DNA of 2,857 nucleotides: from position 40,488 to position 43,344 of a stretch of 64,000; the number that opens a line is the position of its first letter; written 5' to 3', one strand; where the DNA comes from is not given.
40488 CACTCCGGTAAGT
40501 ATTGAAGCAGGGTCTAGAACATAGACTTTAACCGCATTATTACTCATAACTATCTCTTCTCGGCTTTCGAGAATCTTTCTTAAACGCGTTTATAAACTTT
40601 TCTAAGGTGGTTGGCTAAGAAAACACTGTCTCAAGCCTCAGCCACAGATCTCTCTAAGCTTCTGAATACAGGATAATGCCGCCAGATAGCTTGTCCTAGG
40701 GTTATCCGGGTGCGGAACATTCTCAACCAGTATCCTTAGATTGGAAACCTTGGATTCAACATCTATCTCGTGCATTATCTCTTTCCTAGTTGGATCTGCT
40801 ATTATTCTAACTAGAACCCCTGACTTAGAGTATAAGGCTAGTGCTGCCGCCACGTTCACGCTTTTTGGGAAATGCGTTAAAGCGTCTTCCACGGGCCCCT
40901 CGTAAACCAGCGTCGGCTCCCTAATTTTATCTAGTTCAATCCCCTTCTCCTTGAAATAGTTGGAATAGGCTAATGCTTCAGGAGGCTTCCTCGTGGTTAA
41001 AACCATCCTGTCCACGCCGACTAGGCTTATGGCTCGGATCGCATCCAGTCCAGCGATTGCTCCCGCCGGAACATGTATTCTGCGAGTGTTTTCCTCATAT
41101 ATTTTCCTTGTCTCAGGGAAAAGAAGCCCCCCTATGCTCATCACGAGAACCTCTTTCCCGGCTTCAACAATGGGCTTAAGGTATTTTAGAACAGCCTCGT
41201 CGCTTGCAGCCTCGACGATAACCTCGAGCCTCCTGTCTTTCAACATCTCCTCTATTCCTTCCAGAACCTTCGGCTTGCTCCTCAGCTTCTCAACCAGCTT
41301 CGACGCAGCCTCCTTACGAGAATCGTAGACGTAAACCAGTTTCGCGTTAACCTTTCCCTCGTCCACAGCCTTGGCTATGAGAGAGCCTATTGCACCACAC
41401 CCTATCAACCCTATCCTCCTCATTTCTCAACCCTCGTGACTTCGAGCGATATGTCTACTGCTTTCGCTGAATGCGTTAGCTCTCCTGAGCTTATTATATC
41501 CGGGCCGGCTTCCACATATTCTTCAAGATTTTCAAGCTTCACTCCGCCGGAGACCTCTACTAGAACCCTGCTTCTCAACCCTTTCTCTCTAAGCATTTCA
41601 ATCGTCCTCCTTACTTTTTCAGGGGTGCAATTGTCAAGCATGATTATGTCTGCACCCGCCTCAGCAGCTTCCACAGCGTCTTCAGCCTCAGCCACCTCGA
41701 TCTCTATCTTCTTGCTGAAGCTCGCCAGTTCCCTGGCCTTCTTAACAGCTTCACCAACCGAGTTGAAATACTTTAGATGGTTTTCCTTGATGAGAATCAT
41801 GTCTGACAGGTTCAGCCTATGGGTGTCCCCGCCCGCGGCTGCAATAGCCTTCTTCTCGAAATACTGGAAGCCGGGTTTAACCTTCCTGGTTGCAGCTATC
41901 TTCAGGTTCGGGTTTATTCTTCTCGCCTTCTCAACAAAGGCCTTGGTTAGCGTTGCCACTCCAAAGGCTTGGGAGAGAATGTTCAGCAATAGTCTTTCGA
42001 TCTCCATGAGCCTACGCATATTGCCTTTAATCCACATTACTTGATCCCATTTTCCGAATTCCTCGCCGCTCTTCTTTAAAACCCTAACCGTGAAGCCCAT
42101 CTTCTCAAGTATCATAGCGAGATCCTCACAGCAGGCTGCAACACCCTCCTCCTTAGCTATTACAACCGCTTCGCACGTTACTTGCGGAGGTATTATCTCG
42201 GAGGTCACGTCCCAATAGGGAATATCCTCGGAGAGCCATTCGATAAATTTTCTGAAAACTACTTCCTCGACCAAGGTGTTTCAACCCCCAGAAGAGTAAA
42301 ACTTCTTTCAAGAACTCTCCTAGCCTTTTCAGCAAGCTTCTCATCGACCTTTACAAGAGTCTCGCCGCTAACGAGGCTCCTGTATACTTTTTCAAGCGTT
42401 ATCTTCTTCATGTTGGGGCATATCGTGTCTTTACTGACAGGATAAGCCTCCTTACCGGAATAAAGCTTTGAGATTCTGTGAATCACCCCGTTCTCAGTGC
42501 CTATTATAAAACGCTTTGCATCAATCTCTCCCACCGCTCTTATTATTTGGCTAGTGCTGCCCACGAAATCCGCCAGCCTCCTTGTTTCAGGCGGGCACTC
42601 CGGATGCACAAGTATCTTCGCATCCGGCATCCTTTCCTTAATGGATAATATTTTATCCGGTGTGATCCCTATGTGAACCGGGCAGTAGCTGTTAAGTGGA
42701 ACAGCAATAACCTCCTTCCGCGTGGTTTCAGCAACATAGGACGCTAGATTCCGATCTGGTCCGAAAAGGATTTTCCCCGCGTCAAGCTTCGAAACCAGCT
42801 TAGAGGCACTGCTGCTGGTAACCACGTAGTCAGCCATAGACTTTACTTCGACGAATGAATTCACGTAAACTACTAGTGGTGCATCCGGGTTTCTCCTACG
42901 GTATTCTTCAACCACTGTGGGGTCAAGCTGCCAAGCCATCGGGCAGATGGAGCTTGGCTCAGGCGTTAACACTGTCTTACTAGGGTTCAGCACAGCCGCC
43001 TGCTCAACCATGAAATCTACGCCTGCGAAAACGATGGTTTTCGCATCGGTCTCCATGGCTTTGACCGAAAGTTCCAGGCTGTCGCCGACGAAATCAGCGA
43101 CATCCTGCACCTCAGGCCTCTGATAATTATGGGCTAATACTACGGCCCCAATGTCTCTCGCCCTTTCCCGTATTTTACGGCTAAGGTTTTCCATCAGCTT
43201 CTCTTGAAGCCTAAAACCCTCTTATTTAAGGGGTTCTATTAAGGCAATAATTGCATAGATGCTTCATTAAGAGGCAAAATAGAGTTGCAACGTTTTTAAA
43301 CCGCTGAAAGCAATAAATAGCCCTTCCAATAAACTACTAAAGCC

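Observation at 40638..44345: nadA-nadC-nadX operon divergently paired with an NAD-kinase-like wHTH fusion, a candidate NAD(P)-sensing transcriptional regulator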

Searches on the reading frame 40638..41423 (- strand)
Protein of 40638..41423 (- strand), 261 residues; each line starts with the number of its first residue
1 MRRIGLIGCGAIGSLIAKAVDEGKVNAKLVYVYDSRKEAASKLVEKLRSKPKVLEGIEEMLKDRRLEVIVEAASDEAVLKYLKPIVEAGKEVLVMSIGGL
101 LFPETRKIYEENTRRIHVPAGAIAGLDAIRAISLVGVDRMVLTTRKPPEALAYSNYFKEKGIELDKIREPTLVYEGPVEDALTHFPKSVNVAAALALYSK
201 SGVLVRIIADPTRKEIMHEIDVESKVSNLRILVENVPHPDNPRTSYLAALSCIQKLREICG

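Call 3: search_protein_families(library=pfam, proteins=[window:40638-41423:-], max_evalue=0.01)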
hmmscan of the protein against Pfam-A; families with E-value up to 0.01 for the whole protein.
window:40638-41423:- (261 aa): 8 families
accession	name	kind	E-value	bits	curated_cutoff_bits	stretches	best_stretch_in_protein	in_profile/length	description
PF01958.23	Asp_DH_C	-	8e-27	93.7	27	1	168-253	2-89/89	Aspartate dehydrogenase, C-terminal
PF03447.22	NAD_binding_3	-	1.3e-17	65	24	1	8-119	1-116/116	Homoserine dehydrogenase, NAD binding domain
PF01408.29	GFO_IDH_MocA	-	1.4e-07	32.7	24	1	3-94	2-91/120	Oxidoreductase family, NAD-binding Rossmann fold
PF01113.26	DapB_N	-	7.2e-06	26.6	25.6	1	3-94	2-96/124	Dihydrodipicolinate reductase, N-terminus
PF03807.23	F420_oxidored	-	0.0022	19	21.6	1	3-97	1-91/94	NADP oxidoreductase coenzyme F420-dependent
PF01488.26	Shikimate_DH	-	0.0023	18.4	24.3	1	2-77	13-87/138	Shikimate / quinate 5-dehydrogenase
PF03446.21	NAD_binding_2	-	0.0039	17.7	21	1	3-112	1-107/161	NAD binding domain of 6-phosphogluconate dehydrogenase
PF02254.24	TrkA_N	-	0.0043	17.8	23.8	0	6-47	3-41/116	TrkA-N domain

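Call 4: search_protein_families(library=ncbifam, proteins=[window:40638-41423:-], max_evalue=0.01)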
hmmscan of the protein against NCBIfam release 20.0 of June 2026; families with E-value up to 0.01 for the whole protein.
window:40638-41423:- (261 aa): 23 families
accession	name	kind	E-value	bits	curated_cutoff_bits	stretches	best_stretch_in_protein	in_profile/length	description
NF009830.0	PRK13304.1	equivalog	6e-78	262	267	1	2-259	2-257/265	aspartate dehydrogenase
TIGR03855.1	NAD_NadX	equivalog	2.6e-63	213.6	206.55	1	26-258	1-222/229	aspartate dehydrogenase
NF009825.0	PRK13302.1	equivalog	2e-45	155.4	253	1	3-258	8-262/271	aspartate dehydrogenase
NF009828.0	PRK13303.1-3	subfamily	5.3e-44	150.3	177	1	1-259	1-257/263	aspartate dehydrogenase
NF009829.0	PRK13303.1-4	subfamily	4.2e-42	144.4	184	1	3-258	2-236/245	aspartate dehydrogenase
NF009827.0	PRK13303.1-2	equivalog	5e-37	127.6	226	1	1-257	1-259/267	aspartate dehydrogenase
NF009824.0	PRK13301.1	equivalog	1.2e-30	106.9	528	1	2-257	3-258/267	putative L-aspartate dehydrogenase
NF009826.0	PRK13303.1-1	equivalog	3.2e-27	95.7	479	1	4-258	12-266/273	aspartate dehydrogenase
TIGR04380.1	myo_inos_iolG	equivalog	8.1e-08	31.5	355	1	3-93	3-92/330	inositol 2-dehydrogenase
NF052679.1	InsChiInosDhIolG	equivalog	2.2e-06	26.9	540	1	3-94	4-95/343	bifunctional inositol 2-dehydrogenase/D-chiro-inositol 1-dehydrogenase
TIGR00872.1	gnd_rel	equivalog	7.7e-06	25.4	297.2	1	3-93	2-90/299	phosphogluconate dehydrogenase (NAD(+)-dependent, decarboxylating)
TIGR03944.1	dehyd_SbnB_fam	equivalog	2.1e-05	23.7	326.9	1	2-73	133-208/327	2,3-diaminopropionate biosynthesis protein SbnB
TIGR01035.1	hemA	equivalog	0.00025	20.1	209.55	1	6-81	185-257/416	glutamyl-tRNA reductase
NF003996.0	PRK05472.2-5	equivalog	0.00033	20.5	138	1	4-96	80-171/209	redox-sensing transcriptional repressor Rex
NF006307.0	PRK08507.1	equivalog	0.00047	19.4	295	1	3-125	2-117/275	prephenate dehydrogenase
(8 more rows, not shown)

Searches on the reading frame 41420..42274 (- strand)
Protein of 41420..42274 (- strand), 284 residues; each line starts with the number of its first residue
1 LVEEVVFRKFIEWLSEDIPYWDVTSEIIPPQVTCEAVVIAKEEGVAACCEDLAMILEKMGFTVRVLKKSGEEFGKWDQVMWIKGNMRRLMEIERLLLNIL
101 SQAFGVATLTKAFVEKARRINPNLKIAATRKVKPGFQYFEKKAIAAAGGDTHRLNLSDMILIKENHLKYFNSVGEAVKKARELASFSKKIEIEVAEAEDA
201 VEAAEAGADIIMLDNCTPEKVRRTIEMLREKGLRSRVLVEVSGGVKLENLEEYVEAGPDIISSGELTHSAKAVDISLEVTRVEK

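Call 3: search_protein_families(library=pfam, proteins=[window:41420-42274:-], max_evalue=0.01)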
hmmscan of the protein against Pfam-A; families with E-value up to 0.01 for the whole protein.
window:41420-42274:- (284 aa): 4 families
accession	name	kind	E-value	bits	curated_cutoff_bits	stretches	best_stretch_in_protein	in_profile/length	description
PF01729.25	QRPTase_C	-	1.8e-58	197.4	23.1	1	106-278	1-169/169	Quinolinate phosphoribosyl transferase, C-terminal domain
PF02749.22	QRPTase_N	-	2.4e-17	63.4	27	1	22-103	1-81/82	Quinolinate phosphoribosyl transferase, N-terminal domain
PF00834.25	Ribul_P_3_epim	-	0.00022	21.1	21.1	0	219-264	151-194/198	Ribulose-phosphate 3 epimerase family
PF25211.1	DUF7839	-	0.0072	17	27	1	186-234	52-98/101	Domain of unknown function (DUF7839)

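Call 4: search_protein_families(library=ncbifam, proteins=[window:41420-42274:-], max_evalue=0.01)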
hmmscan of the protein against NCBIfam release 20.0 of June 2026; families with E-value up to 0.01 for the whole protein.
window:41420-42274:- (284 aa): 9 families
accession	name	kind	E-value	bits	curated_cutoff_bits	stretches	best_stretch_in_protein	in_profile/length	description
TIGR00078.1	nadC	equivalog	1.5e-87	293.3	198.4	1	12-279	4-269/269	carboxylating nicotinate-nucleotide diphosphorylase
TIGR01334.1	modD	hypoth_equivalog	4.9e-36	124.6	178.85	1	13-263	11-262/277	ModD protein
NF006415.0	PRK08662.1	equivalog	8.4e-11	41.2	243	1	30-283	36-307/381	nicotinate phosphoribosyltransferase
TIGR01163.1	rpe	equivalog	5.1e-06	26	212.6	1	218-273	150-203/211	ribulose-phosphate 3-epimerase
NF005119.0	PRK06552.1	subfamily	4.2e-05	23.1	238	1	198-274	120-194/213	bifunctional 2-keto-4-hydroxyglutarate aldolase/2-keto-3-deoxy-6-phosphogluconate aldolase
NF009833.0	PRK13307.1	equivalog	0.00027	19.9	274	1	172-273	264-368/392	bifunctional 5,6,7,8-tetrahydromethanopterin hydro-lyase/3-hexulose-6-phosphate synthase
TIGR03128.2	RuMP_HxlA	equivalog_domain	0.00037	20.2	200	1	188-266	102-187/205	3-hexulose-6-phosphate synthase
NF041755.1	RuMP_HxlAB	equivalog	0.00059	18.9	500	1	192-272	114-198/391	bifunctional 3-hexulose-6-phosphate synthase/6-phospho-3-hexuloisomerase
NF004076.0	PRK05581.1-4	subfamily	0.0015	17.8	165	0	218-266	155-201/221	ribulose-phosphate 3-epimerase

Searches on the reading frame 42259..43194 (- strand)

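Call 3: search_protein_families(library=pfam, proteins=[window:42259-43194:-], max_evalue=0.01)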
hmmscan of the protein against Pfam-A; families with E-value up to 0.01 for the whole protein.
window:42259-43194:- (311 aa): 1 family
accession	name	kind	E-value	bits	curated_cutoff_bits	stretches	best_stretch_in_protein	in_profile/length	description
PF02445.21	NadA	-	5.6e-104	347.8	27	1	7-298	2-293/295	Quinolinate synthetase A protein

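Call 4: search_protein_families(library=ncbifam, proteins=[window:42259-43194:-], max_evalue=0.01)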
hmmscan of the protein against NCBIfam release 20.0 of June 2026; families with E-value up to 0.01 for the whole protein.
window:42259-43194:- (311 aa): 4 families
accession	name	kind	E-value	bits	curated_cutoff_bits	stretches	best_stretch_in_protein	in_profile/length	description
NF006878.0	PRK09375.1-2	equivalog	5.1e-111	370.6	294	1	2-301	4-304/306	quinolinate synthase NadA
TIGR00550.1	nadA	equivalog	2.4e-98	329.1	262.9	1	2-299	4-306/309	quinolinate synthase NadA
NF006884.0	PRK09375.2-5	equivalog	4.8e-34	117.8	691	2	2-98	70-170/426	quinolinate synthase NadA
NF006882.0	PRK09375.2-3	equivalog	7.6e-12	44.6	561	2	19-155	76-230/447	quinolinate synthase NadA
